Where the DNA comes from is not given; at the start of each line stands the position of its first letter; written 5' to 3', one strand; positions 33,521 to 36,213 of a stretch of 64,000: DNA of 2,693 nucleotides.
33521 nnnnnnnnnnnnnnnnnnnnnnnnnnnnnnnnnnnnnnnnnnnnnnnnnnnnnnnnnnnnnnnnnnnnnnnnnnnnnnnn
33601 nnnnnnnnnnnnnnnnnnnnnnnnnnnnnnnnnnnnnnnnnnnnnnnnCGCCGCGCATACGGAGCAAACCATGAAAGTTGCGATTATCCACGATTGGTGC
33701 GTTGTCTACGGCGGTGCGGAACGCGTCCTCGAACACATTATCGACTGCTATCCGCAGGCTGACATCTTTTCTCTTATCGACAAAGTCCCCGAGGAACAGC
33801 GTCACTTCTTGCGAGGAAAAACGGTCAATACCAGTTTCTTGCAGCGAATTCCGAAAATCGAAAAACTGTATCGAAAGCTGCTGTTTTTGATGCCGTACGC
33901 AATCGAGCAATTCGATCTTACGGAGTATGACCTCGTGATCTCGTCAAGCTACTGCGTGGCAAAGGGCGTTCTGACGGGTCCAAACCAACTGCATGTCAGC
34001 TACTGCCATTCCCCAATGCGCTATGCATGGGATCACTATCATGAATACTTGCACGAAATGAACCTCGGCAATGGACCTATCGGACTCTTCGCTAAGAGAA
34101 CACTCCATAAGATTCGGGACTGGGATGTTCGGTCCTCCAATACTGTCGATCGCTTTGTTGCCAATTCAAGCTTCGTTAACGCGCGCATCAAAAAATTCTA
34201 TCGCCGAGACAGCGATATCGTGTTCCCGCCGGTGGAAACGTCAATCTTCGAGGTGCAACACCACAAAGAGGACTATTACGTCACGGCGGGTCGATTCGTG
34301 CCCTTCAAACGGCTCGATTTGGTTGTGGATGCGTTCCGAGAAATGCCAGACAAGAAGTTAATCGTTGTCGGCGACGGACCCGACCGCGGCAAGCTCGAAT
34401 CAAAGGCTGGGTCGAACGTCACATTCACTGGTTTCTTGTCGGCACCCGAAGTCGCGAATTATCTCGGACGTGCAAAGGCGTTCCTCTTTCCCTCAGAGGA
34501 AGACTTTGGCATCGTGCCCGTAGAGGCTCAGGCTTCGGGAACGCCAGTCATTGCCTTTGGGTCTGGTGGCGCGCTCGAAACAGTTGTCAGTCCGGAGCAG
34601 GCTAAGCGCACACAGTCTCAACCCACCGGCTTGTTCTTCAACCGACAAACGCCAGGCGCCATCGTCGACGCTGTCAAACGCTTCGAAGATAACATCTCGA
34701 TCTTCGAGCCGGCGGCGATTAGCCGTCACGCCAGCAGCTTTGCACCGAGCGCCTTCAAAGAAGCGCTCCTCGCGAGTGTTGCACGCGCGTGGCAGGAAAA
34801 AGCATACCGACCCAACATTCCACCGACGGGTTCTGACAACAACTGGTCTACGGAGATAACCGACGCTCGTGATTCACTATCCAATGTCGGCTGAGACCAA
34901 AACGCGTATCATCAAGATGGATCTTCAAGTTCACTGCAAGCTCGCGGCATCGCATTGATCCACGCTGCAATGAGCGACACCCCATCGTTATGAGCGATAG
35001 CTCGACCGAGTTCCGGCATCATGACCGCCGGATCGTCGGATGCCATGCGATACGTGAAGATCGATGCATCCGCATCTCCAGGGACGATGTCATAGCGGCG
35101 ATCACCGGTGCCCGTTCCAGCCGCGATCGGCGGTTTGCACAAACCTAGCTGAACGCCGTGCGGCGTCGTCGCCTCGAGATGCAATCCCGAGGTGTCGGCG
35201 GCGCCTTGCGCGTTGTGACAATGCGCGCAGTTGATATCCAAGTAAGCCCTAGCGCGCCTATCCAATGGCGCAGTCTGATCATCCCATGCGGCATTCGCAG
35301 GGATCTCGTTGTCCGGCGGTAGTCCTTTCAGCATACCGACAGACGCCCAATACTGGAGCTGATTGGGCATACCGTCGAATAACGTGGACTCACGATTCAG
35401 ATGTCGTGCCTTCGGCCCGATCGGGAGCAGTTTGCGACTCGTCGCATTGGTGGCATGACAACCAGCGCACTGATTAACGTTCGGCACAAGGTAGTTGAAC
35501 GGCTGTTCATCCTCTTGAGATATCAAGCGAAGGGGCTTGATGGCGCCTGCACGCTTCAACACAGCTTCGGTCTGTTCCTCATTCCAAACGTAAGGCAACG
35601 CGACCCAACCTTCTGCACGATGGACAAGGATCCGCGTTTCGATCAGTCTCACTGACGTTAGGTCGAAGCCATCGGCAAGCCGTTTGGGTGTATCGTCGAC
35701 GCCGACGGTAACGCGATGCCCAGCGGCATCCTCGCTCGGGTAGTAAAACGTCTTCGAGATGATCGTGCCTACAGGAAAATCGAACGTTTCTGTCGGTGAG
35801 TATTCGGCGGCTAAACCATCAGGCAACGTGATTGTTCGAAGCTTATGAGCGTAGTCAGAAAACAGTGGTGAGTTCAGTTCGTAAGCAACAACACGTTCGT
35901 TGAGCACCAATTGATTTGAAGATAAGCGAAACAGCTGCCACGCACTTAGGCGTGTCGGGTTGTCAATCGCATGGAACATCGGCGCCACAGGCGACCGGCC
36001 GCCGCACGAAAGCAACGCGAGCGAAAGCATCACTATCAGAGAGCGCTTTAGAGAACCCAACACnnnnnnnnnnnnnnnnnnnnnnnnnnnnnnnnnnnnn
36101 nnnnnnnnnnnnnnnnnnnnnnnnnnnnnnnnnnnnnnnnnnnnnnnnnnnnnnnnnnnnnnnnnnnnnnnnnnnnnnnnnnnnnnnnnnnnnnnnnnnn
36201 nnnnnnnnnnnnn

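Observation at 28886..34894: H-NOX nitric-oxide sensor and its hybrid kinase are translationally coupled to the priming glycosyltransferase of an EPS locus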

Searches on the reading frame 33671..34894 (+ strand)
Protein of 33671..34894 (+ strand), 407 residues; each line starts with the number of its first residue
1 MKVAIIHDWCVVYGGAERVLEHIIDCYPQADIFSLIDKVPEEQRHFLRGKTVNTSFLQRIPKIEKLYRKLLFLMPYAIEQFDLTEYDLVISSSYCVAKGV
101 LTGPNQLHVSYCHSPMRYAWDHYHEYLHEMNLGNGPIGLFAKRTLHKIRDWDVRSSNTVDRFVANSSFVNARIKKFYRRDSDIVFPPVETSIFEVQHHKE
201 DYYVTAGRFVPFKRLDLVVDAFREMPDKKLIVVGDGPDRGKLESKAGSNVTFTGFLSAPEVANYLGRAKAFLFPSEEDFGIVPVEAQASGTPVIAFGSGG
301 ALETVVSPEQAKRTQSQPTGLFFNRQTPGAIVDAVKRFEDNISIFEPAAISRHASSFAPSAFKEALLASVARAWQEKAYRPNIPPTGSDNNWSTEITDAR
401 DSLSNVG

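Call 3: search_protein_families(library=pfam, proteins=[window:33671-34894:+], max_evalue=0.01)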
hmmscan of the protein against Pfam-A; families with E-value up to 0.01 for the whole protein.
window:33671-34894:+ (407 aa): 4 families
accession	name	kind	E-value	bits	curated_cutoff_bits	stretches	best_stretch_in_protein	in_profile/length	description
PF00534.26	Glycos_transf_1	-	6.8e-24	84.7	26.4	1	196-341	10-158/172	Glycosyl transferases group 1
PF13692.12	Glyco_trans_1_4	-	2.4e-22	80.2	27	1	203-338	4-139/142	Glycosyl transferases group 1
PF20706.3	GT4-conflict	-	3.5e-06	26.7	26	1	205-309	202-327/385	Family 4 Glycosyltransferase in conflict systems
PF13439.12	Glyco_transf_4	-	4.1e-06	27.4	28.5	1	13-184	1-162/170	Glycosyltransferase Family 4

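Call 27: search_protein_families(library=ncbifam, proteins=[window:33671-34894:+], max_evalue=0.001)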
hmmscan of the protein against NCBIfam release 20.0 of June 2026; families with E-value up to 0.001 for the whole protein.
window:33671-34894:+ (407 aa): 18 families
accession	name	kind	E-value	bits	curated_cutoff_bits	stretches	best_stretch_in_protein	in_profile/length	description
TIGR03999.1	thiol_BshA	equivalog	9.6e-11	41.2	273.7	1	198-307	197-313/375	N-acetyl-alpha-D-glucosaminyl L-malate synthase BshA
NF053787.1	GlcN_PG_synth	equivalog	1.2e-10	40.8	480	1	201-314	198-308/361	N-acetylglucosaminyl phosphatidylglycerol synthase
NF047684.1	TeichurnBiosyTuaC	equivalog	2.4e-08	33.3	550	1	204-302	223-325/391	teichuronic acid biosynthesis protein TuaC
TIGR03449.1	mycothiol_MshA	equivalog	4.5e-08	32.4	462.5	1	248-373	284-403/406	D-inositol-3-phosphate glycosyltransferase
TIGR02095.1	glgA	subfamily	7e-08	31.6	328.45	1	204-337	298-437/477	glycogen/starch synthase, ADP-glucose type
NF049988.1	MGlcDAGSynMgs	equivalog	1.9e-07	30.8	400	1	213-347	226-359/398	alpha-monoglucosyldiacylglycerol synthase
TIGR04157.1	glyco_rSAM_CFB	subfamily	6.8e-07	28.6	400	1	201-305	228-339/406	TIGR04157 family glycosyltransferase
NF041879.1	EPS_EpsH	equivalog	1.4e-06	27.4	800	1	206-310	243-355/431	exopolysaccharide biosynthesis glycosyltransferase EpsH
TIGR04047.1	MSMEG_0565_glyc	hypoth_equivalog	1.8e-06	27.3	259.85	1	242-305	252-315/373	MSMEG_0565 family glycosyltransferase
NF053513.1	Gtran_IagA_BgsA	equivalog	3.8e-06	26.1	460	1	202-294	163-263/333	LTA glycolipid anchor biosynthesis glycosyltransferase, IagA/BgsA family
TIGR03088.1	stp2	hypoth_equivalog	6.5e-06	25.4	409.05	1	205-311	199-317/374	TIGR03088 family PEP-CTERM/XrtA system glycosyltransferase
TIGR02149.1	glgA_Coryne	subfamily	5e-05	22.6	302.4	1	253-309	269-326/391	glycogen synthase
NF038255.1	exopoly_VpsD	equivalog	5.2e-05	22.3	300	1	156-298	154-314/381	VpsD family glycosyltransferase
NF041876.1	EPS_EpsE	equivalog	5.9e-05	22.5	400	1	244-341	272-361/389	exopolysaccharide biosynthesis GT4 family glycosyltransferase EpsE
NF001899.0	PRK00654.1-2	equivalog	0.00015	20.3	459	1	203-338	294-437/478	glycogen synthase GlgA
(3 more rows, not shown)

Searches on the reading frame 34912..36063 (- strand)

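Call 8: search_protein_families(library=pfam, proteins=[window:34912-36063:-], max_evalue=0.001)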
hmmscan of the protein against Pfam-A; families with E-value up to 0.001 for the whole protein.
window:34912-36063:- (383 aa): 1 family
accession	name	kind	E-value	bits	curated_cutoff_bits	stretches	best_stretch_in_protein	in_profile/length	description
PF00034.26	Cytochrom_C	-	0.00041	22.1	21.3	0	272-318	6-35/90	Cytochrome c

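Call 27: search_protein_families(library=ncbifam, proteins=[window:34912-36063:-], max_evalue=0.001)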
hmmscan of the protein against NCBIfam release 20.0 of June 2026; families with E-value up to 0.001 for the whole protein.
window:34912-36063:- (383 aa): 1 family
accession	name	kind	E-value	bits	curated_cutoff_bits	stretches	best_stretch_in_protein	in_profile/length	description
TIGR03806.1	chp_HNE_0200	subfamily_domain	1.1e-119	399.2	313.3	1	35-372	1-314/314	SO2930 family diheme c-type cytochrome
